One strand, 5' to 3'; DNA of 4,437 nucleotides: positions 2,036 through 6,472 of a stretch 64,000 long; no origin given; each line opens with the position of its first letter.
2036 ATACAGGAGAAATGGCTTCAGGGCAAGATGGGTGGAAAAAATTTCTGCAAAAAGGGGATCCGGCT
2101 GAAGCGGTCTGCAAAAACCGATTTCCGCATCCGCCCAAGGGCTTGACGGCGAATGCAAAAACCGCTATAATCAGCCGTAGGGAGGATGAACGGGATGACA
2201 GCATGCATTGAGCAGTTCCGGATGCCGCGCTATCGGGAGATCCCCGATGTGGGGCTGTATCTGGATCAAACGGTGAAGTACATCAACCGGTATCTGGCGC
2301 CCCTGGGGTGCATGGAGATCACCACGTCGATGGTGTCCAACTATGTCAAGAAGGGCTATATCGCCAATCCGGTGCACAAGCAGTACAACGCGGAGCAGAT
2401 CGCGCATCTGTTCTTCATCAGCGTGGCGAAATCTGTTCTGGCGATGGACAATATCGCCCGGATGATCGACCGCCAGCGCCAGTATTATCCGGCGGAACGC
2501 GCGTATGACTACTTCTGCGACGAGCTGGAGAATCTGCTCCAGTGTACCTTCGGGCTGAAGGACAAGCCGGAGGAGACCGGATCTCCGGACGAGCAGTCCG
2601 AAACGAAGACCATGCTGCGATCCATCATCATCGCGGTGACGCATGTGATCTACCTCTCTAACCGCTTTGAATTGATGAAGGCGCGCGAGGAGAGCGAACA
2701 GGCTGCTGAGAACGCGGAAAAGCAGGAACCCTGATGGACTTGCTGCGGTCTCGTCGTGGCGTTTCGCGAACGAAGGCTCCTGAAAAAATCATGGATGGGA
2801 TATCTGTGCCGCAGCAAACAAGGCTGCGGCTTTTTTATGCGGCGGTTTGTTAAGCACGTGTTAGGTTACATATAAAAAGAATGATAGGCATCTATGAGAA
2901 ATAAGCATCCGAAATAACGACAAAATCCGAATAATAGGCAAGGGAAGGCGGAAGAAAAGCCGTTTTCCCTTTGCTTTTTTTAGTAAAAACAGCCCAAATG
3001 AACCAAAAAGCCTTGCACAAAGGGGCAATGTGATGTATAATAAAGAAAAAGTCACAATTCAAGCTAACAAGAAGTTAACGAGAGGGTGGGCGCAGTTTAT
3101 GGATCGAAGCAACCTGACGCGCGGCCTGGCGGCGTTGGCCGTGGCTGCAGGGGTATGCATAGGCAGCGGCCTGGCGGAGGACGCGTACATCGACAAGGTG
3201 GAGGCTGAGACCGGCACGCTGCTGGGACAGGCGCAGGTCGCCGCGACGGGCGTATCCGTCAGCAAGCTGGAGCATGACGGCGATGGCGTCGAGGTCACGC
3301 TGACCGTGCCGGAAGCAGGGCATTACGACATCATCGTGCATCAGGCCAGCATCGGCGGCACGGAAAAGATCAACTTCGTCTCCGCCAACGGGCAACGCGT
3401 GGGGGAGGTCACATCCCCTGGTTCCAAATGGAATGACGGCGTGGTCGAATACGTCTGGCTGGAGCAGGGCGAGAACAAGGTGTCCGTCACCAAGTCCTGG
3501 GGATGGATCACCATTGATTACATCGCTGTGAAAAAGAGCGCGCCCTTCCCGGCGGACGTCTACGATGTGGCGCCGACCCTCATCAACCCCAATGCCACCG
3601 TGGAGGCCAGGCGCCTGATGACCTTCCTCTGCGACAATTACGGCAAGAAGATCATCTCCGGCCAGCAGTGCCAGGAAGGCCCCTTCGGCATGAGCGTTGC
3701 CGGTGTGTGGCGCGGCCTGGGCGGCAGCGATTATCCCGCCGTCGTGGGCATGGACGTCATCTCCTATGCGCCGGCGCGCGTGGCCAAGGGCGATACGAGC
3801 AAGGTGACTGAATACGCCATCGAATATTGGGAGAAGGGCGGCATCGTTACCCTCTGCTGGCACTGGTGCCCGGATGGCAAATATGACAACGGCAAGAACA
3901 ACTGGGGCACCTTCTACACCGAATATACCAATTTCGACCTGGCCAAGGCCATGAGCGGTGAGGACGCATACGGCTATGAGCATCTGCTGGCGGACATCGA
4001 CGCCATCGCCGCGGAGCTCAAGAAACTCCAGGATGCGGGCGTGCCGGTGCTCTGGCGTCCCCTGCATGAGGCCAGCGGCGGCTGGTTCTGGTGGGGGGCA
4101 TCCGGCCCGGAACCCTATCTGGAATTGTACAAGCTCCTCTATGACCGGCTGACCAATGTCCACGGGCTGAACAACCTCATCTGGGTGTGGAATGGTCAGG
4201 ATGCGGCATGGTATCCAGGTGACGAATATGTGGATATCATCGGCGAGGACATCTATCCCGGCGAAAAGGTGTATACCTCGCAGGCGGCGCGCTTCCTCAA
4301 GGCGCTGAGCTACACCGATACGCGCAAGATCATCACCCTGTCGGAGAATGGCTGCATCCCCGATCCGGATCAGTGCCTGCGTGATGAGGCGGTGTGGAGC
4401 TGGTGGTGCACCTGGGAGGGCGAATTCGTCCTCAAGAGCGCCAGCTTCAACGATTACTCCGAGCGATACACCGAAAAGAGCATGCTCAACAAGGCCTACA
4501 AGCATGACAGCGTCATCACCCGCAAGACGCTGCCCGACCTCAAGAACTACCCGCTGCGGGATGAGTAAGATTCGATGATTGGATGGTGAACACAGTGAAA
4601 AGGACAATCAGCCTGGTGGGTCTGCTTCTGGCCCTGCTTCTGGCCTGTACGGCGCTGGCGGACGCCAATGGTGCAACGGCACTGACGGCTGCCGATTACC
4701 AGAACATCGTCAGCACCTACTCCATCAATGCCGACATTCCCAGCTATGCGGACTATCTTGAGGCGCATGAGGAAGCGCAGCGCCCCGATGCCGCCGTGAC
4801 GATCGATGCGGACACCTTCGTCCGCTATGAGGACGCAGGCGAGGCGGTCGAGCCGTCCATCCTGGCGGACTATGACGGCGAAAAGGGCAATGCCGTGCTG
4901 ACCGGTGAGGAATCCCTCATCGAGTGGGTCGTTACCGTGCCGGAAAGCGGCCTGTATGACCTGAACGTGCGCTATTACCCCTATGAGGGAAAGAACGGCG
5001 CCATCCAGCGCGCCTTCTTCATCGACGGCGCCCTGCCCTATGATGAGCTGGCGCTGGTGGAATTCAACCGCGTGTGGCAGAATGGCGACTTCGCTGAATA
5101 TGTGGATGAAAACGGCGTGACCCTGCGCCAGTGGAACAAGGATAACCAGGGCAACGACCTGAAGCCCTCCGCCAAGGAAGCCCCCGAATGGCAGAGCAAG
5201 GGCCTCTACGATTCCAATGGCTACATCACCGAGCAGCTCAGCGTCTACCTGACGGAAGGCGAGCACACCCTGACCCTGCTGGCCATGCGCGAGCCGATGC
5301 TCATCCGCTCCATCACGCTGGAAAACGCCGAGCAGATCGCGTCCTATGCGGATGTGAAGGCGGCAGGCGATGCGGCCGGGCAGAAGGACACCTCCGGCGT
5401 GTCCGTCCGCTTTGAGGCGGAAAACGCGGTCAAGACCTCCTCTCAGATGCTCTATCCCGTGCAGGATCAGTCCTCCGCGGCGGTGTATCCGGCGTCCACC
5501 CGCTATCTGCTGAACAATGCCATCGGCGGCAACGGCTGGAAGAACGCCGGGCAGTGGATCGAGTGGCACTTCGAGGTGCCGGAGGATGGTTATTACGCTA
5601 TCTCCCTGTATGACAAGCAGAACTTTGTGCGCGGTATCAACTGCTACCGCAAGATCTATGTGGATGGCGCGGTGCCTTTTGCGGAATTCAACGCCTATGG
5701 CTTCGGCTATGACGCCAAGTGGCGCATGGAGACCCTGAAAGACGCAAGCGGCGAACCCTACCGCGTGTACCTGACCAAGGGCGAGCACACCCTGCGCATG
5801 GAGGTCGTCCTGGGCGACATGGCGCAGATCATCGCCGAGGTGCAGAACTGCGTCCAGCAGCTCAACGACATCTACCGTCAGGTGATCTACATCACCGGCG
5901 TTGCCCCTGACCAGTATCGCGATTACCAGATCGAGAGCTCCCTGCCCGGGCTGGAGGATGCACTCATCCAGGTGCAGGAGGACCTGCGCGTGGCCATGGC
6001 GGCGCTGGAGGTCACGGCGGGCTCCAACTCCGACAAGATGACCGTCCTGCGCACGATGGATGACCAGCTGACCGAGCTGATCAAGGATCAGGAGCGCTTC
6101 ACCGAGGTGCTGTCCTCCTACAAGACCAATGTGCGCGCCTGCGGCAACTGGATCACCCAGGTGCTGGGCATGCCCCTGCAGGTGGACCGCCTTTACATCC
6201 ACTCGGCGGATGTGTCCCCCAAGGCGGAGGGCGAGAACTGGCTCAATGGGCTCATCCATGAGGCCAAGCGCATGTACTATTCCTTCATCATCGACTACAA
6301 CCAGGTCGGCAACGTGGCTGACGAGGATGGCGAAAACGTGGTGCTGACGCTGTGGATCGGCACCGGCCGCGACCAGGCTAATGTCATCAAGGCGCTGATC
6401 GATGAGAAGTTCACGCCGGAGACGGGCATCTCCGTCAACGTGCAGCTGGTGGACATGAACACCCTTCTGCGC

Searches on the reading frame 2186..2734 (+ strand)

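Call 24: search_protein_families(library=pfam, proteins=[window:2186-2734:+], max_evalue=0.001)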
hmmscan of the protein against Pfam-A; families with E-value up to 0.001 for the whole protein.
window:2186-2734:+ (182 aa): 1 family
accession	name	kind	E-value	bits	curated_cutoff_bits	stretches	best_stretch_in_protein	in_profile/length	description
PF08876.17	DUF1836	-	1.6e-25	89.7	27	1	14-110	1-105/105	Domain of unknown function (DUF1836)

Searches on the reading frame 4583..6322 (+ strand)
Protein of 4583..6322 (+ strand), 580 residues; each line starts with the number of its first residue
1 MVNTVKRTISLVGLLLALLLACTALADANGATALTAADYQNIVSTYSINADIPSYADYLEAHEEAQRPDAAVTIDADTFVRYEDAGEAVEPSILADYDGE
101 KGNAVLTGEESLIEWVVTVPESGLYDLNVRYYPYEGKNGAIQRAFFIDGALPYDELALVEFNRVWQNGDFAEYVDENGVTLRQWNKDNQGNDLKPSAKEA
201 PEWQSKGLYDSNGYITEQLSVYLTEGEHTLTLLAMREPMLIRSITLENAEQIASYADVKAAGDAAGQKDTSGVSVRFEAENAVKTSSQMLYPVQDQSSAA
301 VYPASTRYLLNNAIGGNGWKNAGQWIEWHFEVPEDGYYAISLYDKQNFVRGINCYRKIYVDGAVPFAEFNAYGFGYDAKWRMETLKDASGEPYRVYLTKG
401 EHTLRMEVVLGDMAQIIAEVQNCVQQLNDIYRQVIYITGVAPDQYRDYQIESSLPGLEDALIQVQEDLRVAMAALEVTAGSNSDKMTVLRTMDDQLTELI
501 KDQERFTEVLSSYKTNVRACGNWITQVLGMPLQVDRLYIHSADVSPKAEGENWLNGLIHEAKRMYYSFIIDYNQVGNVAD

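Call 92: search_protein_families(library=pfam, proteins=[window:4583-6322:+], max_evalue=5)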
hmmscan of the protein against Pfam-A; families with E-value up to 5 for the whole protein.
window:4583-6322:+ (580 aa): 5 families
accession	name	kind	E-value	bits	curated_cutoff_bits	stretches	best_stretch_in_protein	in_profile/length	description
PF25275.1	Golvesin_C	-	0.0034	17.9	31.6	1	108-137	38-67/132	Golvesin C-terminal domain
PF17829.7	GH115_C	-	0.019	15.3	24.1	1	175-255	95-167/172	Glycosyl hydrolase family 115 C-terminal domain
PF16990.11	CBM_35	-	0.045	14.5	28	1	106-139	31-65/121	Carbohydrate binding module (family 35)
PF11887.13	Mce4_CUP1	-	0.09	12.8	32.6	1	450-517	101-168/222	Cholesterol uptake porter CUP1 of Mce4, putative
PF22898.2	NOMO1-like_1st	-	0.14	12.7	27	1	332-352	33-53/85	BOS complex subunit NOMO1-like, first beta sandwich domain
